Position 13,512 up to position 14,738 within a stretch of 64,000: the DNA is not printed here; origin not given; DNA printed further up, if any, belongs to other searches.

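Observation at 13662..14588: Single ORF encoding four tandem cold-shock domains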

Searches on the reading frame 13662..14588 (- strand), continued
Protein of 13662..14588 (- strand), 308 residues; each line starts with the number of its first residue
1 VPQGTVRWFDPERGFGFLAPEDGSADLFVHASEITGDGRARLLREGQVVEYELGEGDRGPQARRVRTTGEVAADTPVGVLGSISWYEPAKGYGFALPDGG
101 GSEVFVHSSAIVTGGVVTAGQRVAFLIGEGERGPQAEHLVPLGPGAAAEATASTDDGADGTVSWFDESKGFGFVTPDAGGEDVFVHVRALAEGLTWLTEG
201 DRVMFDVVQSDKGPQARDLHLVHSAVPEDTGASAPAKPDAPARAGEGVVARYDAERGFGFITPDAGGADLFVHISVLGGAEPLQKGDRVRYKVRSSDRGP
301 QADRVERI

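Call 33: search_solved_structures(query=window:13665-14588:-, max_evalue=0.00001)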
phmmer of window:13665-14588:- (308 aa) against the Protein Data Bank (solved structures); distinct sequences matched with E-value up to 0.00001: 39.
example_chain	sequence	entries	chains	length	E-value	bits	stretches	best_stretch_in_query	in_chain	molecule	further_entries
5o6f_A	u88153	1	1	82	7.9e-23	84.8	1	1-69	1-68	Cold-shock protein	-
5xv9_A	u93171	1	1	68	1.5e-19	74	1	1-65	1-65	Cold-shock DNA-binding domain family protein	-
3cam_A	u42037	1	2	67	3.2e-16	63.1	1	158-219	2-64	Cold-shock domain family protein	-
2lxj_A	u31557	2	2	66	1e-15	61.4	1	1-66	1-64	Cold shock-like protein CspLA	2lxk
3i2z_B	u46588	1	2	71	3.5e-15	59.7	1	160-218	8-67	RNA chaperone, negative regulator of cspA transcription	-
8h1i_B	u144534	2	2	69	3.5e-15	59.6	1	3-65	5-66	Cold shock-like protein CspC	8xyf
1csp_A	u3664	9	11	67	1.7e-14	57.4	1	2-66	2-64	COLD SHOCK PROTEIN B(CSPB) | MAJOR COLD-SHOCK PROTEIN | Cold shock protein cspB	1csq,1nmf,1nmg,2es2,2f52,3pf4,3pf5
6t00_A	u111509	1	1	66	1.9e-14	57.2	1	2-65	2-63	Cold shock protein CspD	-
1g6p_A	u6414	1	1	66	2.9e-14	56.7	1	3-67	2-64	COLD SHOCK PROTEIN TMCSP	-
2i5m_X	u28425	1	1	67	3.3e-14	56.5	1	2-66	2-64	Cold shock protein cspB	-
2i5l_X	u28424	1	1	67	3.7e-14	56.3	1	3-66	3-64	Cold shock protein cspB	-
1hzc_A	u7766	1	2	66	7.4e-14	55.3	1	1-65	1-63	COLD SHOCK PROTEIN CSPB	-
2mo0_A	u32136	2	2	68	9e-14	55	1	1-66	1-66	Cold-shock DNA-binding domain protein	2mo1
1hz9_A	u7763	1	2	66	9.9e-14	54.9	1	1-65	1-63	COLD SHOCK PROTEIN CSPB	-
1mjc_A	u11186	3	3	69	1.2e-13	54.6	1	4-65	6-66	MAJOR COLD-SHOCK PROTEIN 7.4 | PROTEIN (COLD-SHOCK PROTEIN A) | Cold shock protein CspA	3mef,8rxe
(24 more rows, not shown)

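Call 35: search_protein_families(library=ncbifam, proteins=[window:13665-14588:-], max_evalue=0.001)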
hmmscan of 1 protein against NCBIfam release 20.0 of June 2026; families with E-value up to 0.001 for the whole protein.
window:13665-14588:- (308 aa): 11 families
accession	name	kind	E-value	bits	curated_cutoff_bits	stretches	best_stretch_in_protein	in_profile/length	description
NF049933.1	TransAntitermCspE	equivalog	1.6e-80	265.2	120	4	159-220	5-67/69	transcription antiterminator/RNA stability regulator CspE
NF007062.0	PRK09507.1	subfamily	3.7e-67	222.2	133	4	3-65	5-66/69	transcription antiterminator/RNA stability regulator CspE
NF007679.0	PRK10354.1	subfamily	8.6e-62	205.4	130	4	4-65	7-67/70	RNA chaperone/antiterminator CspA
NF008190.0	PRK10943.1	subfamily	1.3e-61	204.4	137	4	3-65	5-66/69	cold shock-like protein CspC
TIGR02381.1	cspD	equivalog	2.8e-57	190.5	115.4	4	1-66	1-65/68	cold shock domain-containing protein CspD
NF007378.0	PRK09890.1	equivalog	2.2e-55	184.8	144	4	4-67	7-69/70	cold shock protein CspG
NF011574.0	PRK14998.1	equivalog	1.7e-53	178.7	147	4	160-216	4-61/73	cold shock-like protein CspD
NF007405.0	PRK09937.1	equivalog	1.4e-52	175.8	152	4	159-216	3-61/74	cold shock-like protein CspD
NF038236.1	retron_eff_Se72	equivalog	4.2e-42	141.9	82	4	160-220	1-60/62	retron Se72 family effector protein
NF012007.0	PRK15463.1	subfamily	9.6e-27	92.6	111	3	160-221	7-69/70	cold shock-like protein CspF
NF012008.0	PRK15464.1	equivalog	4.6e-24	84.3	141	3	4-65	7-67/70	cold shock-like protein CspH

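Call 41: predict_structure(alignment_id=A2)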
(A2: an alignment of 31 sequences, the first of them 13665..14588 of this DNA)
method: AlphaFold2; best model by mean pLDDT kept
length: 308 residues; sequences in the alignment: 31
mean_pLDDT: 81.2   pTM: 0.33
mean pLDDT of the five models: 81.2, 80.5, 80.3, 79.6, 71.9
residues with pLDDT >= 90: 121; 70-90: 136; 50-70: 18; < 50: 33
segments of 3 or more residues with pLDDT < 50: 72-76, 145-155, 227-242
pLDDT, mean of each block of 10 residues (from residue 1): 89 86 92 71 83 89 85 56 91 88 91 81 83 87 49 57 83 88 84 82 86 81 65 37 79 94 94 90 94 91 94
secondary structure, 60 per line:
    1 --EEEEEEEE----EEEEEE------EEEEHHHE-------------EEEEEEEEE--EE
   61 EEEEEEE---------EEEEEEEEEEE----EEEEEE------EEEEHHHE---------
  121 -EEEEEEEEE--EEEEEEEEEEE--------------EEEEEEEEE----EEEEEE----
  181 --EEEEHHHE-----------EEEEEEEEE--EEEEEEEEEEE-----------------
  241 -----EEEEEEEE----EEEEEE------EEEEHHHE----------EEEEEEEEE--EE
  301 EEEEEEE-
elements in order: E3-10 E15-20 E27-30 E48-56 E59-67 E77-87 E92-97 E104-107 E122-130 E133-143 E158-166 E171-176 E183-186 E202-210 E213-223 E246-253 E258-263 E270-273 E288-296 E299-307

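Call 44: find_encoding_contigs(protein=P0027, flank=5000, max_places=2)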
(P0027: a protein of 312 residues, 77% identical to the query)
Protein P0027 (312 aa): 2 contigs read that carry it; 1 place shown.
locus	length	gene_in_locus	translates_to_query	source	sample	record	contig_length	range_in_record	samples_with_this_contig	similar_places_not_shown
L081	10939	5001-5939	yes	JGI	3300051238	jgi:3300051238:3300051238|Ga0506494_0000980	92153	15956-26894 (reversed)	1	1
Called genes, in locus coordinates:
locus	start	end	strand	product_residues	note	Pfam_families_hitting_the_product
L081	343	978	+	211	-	PF00440:TetR_N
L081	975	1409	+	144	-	PF00903:Glyoxalase, PF13669:Glyoxalase_4 (weak)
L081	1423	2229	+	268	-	PF00753:Lactamase_B, PF19583:ODP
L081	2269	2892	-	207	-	-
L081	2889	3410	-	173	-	PF04542:Sigma70_r2 (weak), PF08281:Sigma70_r4_2, PF04545:Sigma70_r4 (weak)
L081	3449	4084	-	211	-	PF04116:FA_hydroxylase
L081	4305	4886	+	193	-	-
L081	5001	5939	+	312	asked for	PF00313:CSD, PF22707:S1CSD-TOTE-2 (faint), PF00313:CSD, PF08206:OB_RNB (weak), PF00313:CSD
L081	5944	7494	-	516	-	PF00117:GATase, PF07722:Peptidase_C26, PF02540:NAD_synthase (weak), PF00958:GMP_synt_C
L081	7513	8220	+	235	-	PF24553:Rv0428c_C, PF00583:Acetyltransf_1 (weak)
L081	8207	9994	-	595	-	PF17789:MG4 (faint), PF02369:Big_1 (weak)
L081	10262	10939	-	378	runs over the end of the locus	PF00478:IMPDH, PF03060:NMO (faint), PF01070:FMN_dh, PF04131:NanE (faint), PF05690:ThiG (faint), PF01645:Glu_synthase (weak)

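Call 45: find_encoding_contigs(protein=P0009, flank=5000, max_places=2)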
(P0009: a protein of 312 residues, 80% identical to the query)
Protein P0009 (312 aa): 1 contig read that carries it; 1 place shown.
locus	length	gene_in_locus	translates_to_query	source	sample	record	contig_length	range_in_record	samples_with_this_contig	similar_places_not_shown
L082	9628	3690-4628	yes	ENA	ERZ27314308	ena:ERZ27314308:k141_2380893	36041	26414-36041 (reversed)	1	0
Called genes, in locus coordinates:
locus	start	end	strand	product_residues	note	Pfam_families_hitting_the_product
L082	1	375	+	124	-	?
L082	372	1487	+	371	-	PF10509:GalKase_gal_bdg, PF00288:GHMP_kinases_N, PF08544:GHMP_kinases_C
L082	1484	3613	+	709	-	PF16875:Glyco_hydro_36N, PF02065:Melibiase, PF16874:Glyco_hydro_36C (weak)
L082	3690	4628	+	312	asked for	PF00313:CSD, PF08206:OB_RNB (faint), PF22707:S1CSD-TOTE-2 (faint), PF00313:CSD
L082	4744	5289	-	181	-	PF00533:BRCT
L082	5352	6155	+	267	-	PF00557:Peptidase_M24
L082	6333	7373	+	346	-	PF08240:ADH_N, PF00107:ADH_zinc_N, PF13602:ADH_zinc_N_2 (weak)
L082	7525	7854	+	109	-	-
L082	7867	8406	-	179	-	PF13302:Acetyltransf_3 (weak), PF00583:Acetyltransf_1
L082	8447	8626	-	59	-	-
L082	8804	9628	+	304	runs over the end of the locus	PF12973:Cupin_7, PF07883:Cupin_2 (weak), PF19457:DUF5994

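Call 47: fold_search(model_id=the predicted structure, library=pdb)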
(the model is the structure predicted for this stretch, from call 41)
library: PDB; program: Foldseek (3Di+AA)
matches with E <= 10: 791; with E <= 0.001: 54
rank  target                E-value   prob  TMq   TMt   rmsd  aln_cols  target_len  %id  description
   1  7zhh_A                1.4e-10  1.00  0.23  0.30  15.1       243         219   19  Complex structure of drosophila Unr CSD789 and a poly(A) RNA sequence (released 2022-12-07)
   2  6y6e                  2.3e-10  1.00  0.21  0.26  16.2       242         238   18  drosophila Unr CSD456 (released 2020-07-29)
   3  7zhr_A                5.0e-09  1.00  0.22  0.29  15.1       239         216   19  Complex structure of drosophila Unr CSD789 and pAbp RRM3 (released 2022-12-07)
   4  3go5                  5.7e-07  1.00  0.16  0.18  17.4       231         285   19  Crystal structure of a multidomain protein with nucleic acid binding domains (sp_0946) from streptococcus pneumoniae tig (released 2009-04-07)
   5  6y6m_MODEL_1_A        3.6e-06  1.00  0.20  0.34  13.7       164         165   21  solution structure of cold-shock domain 1 and 2 of drosophila Upstream of N-Ras (Unr) (released 2020-07-29)
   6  5o6f_MODEL_1_A        3.8e-06  1.00  0.22  0.79   1.6        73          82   59  NMR structure of cold shock protein A from Corynebacterium pseudotuberculosis (released 2017-07-19)
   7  8h1i_B                6.8e-06  1.00  0.21  0.92   1.1        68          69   44  Crystal structure of PlyGRCS, a bacteriophage Endolysin in complex with Cold shock protein C (released 2023-10-18)
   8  8xyf_B                7.5e-06  1.00  0.21  0.93   1.0        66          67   45  Crystal structure of Holo-PlyGRCS, a bacteriophage Endolysin in complex with Cold shock protein C (released 2025-01-01)
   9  3i2z_B                8.7e-06  1.00  0.21  0.94   0.8        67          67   48  Structure of cold shock protein E from Salmonella typhimurium (released 2009-12-22)
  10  3i2z_A                1.3e-05  1.00  0.22  0.88   2.1        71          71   45  Structure of cold shock protein E from Salmonella typhimurium (released 2009-12-22)
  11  1mjc                  1.9e-05  1.00  0.21  0.90   1.2        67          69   43  CRYSTAL STRUCTURE OF CSPA, THE MAJOR COLD SHOCK PROTEIN OF ESCHERICHIA COLI (released 1994-06-22)
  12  1hzb_A                2.0e-05  1.00  0.21  0.91   1.2        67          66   46  BACILLUS CALDOLYTICUS COLD-SHOCK PROTEIN MUTANTS TO STUDY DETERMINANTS OF PROTEIN STABILITY (released 2001-11-07)
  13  5xv9_MODEL_1_A        2.0e-05  1.00  0.21  0.88   1.6        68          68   53  Solution Structure of Cold Shock Protein from Colwellia psychrerythraea (released 2018-07-04)
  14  1hza_A                3.3e-05  1.00  0.21  0.91   1.3        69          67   43  BACILLUS CALDOLYTICUS COLD-SHOCK PROTEIN MUTANTS TO STUDY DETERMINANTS OF PROTEIN STABILITY (released 2001-11-07)
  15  3pf4_A                3.6e-05  1.00  0.20  0.89   1.5        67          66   49  Crystal structure of Bs-CspB in complex with r(GUCUUUA) (released 2011-09-21)
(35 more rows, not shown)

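Call 60: list_cluster_members(proteins=[P0057, P0007, P0014, P0017, P0040, P0054, P0080, P0109, P0114, P0116])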
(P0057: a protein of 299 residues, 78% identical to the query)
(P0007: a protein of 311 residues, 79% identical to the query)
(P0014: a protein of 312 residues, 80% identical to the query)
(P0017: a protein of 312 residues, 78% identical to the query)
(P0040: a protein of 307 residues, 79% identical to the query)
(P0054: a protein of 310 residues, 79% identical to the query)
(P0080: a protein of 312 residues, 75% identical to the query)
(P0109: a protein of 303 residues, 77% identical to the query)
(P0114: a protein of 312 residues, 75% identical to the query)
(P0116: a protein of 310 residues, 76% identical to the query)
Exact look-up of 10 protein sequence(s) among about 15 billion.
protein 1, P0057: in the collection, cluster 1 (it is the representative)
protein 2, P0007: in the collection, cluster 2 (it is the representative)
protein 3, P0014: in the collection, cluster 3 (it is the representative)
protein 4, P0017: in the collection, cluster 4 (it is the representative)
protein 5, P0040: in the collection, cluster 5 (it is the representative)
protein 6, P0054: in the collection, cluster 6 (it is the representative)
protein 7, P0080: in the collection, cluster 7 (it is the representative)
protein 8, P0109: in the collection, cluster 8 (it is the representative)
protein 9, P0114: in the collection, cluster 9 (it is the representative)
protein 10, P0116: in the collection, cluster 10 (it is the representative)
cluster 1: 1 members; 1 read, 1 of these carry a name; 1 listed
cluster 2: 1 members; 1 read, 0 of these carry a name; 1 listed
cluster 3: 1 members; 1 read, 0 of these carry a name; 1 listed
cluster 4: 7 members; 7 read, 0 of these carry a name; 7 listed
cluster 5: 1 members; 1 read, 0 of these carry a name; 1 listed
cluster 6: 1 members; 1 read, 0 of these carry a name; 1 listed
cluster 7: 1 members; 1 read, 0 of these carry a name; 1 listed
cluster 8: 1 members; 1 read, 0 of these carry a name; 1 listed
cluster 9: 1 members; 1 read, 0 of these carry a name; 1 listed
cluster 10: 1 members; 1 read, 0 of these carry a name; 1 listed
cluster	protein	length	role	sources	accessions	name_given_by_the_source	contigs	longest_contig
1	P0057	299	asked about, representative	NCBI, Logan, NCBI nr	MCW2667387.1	MAG: hypothetical protein JWN57_2349 [Frankiales bacterium] | hypothetical protein [Frankiales bacterium]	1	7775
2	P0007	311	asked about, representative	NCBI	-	-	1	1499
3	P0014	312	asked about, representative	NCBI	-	-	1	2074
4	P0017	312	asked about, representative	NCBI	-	-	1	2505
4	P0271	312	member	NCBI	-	-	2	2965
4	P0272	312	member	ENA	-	-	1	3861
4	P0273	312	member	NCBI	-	-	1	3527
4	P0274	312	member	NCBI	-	-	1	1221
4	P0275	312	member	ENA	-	-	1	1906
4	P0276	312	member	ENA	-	-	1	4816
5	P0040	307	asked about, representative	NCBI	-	-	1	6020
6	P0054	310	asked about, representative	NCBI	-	-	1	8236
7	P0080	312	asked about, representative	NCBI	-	-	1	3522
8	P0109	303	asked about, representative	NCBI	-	-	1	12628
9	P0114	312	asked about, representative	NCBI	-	-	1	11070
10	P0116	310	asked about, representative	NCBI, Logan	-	-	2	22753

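Call 62: search_protein_families(library=padloc, proteins=[window:13665-14588:-], max_evalue=0.001)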
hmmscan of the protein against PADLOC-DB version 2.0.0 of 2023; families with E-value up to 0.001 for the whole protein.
window:13665-14588:- (308 aa): 1 family
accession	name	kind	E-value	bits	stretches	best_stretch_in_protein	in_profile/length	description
PDLC02916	CSD_V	-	6e-43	142.6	4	160-220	4-62/64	-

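Call 65: search_dna_similar(query=window:13665-14588:-, collection=plasmids, mode=protein, max_evalue=1e-30, max_rows=15)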
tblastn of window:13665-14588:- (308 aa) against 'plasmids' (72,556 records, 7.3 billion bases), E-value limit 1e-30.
Records with a match: 1; places in all: 1; records where one place covers at least 80% of the query: 1.
Best place of each record, by identity: <60% 1.
By first word of the organism name: Halarchaeum 1.
By predicted mobility (MOB-suite, as given by PLSDB): non-mobilizable 1.
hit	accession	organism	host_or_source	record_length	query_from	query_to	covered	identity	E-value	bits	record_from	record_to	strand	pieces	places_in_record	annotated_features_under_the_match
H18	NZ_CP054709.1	Halarchaeum sp. CBA1220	solar salt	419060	4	308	99%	30.8%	8e-32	132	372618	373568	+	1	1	cold shock domain-containing protein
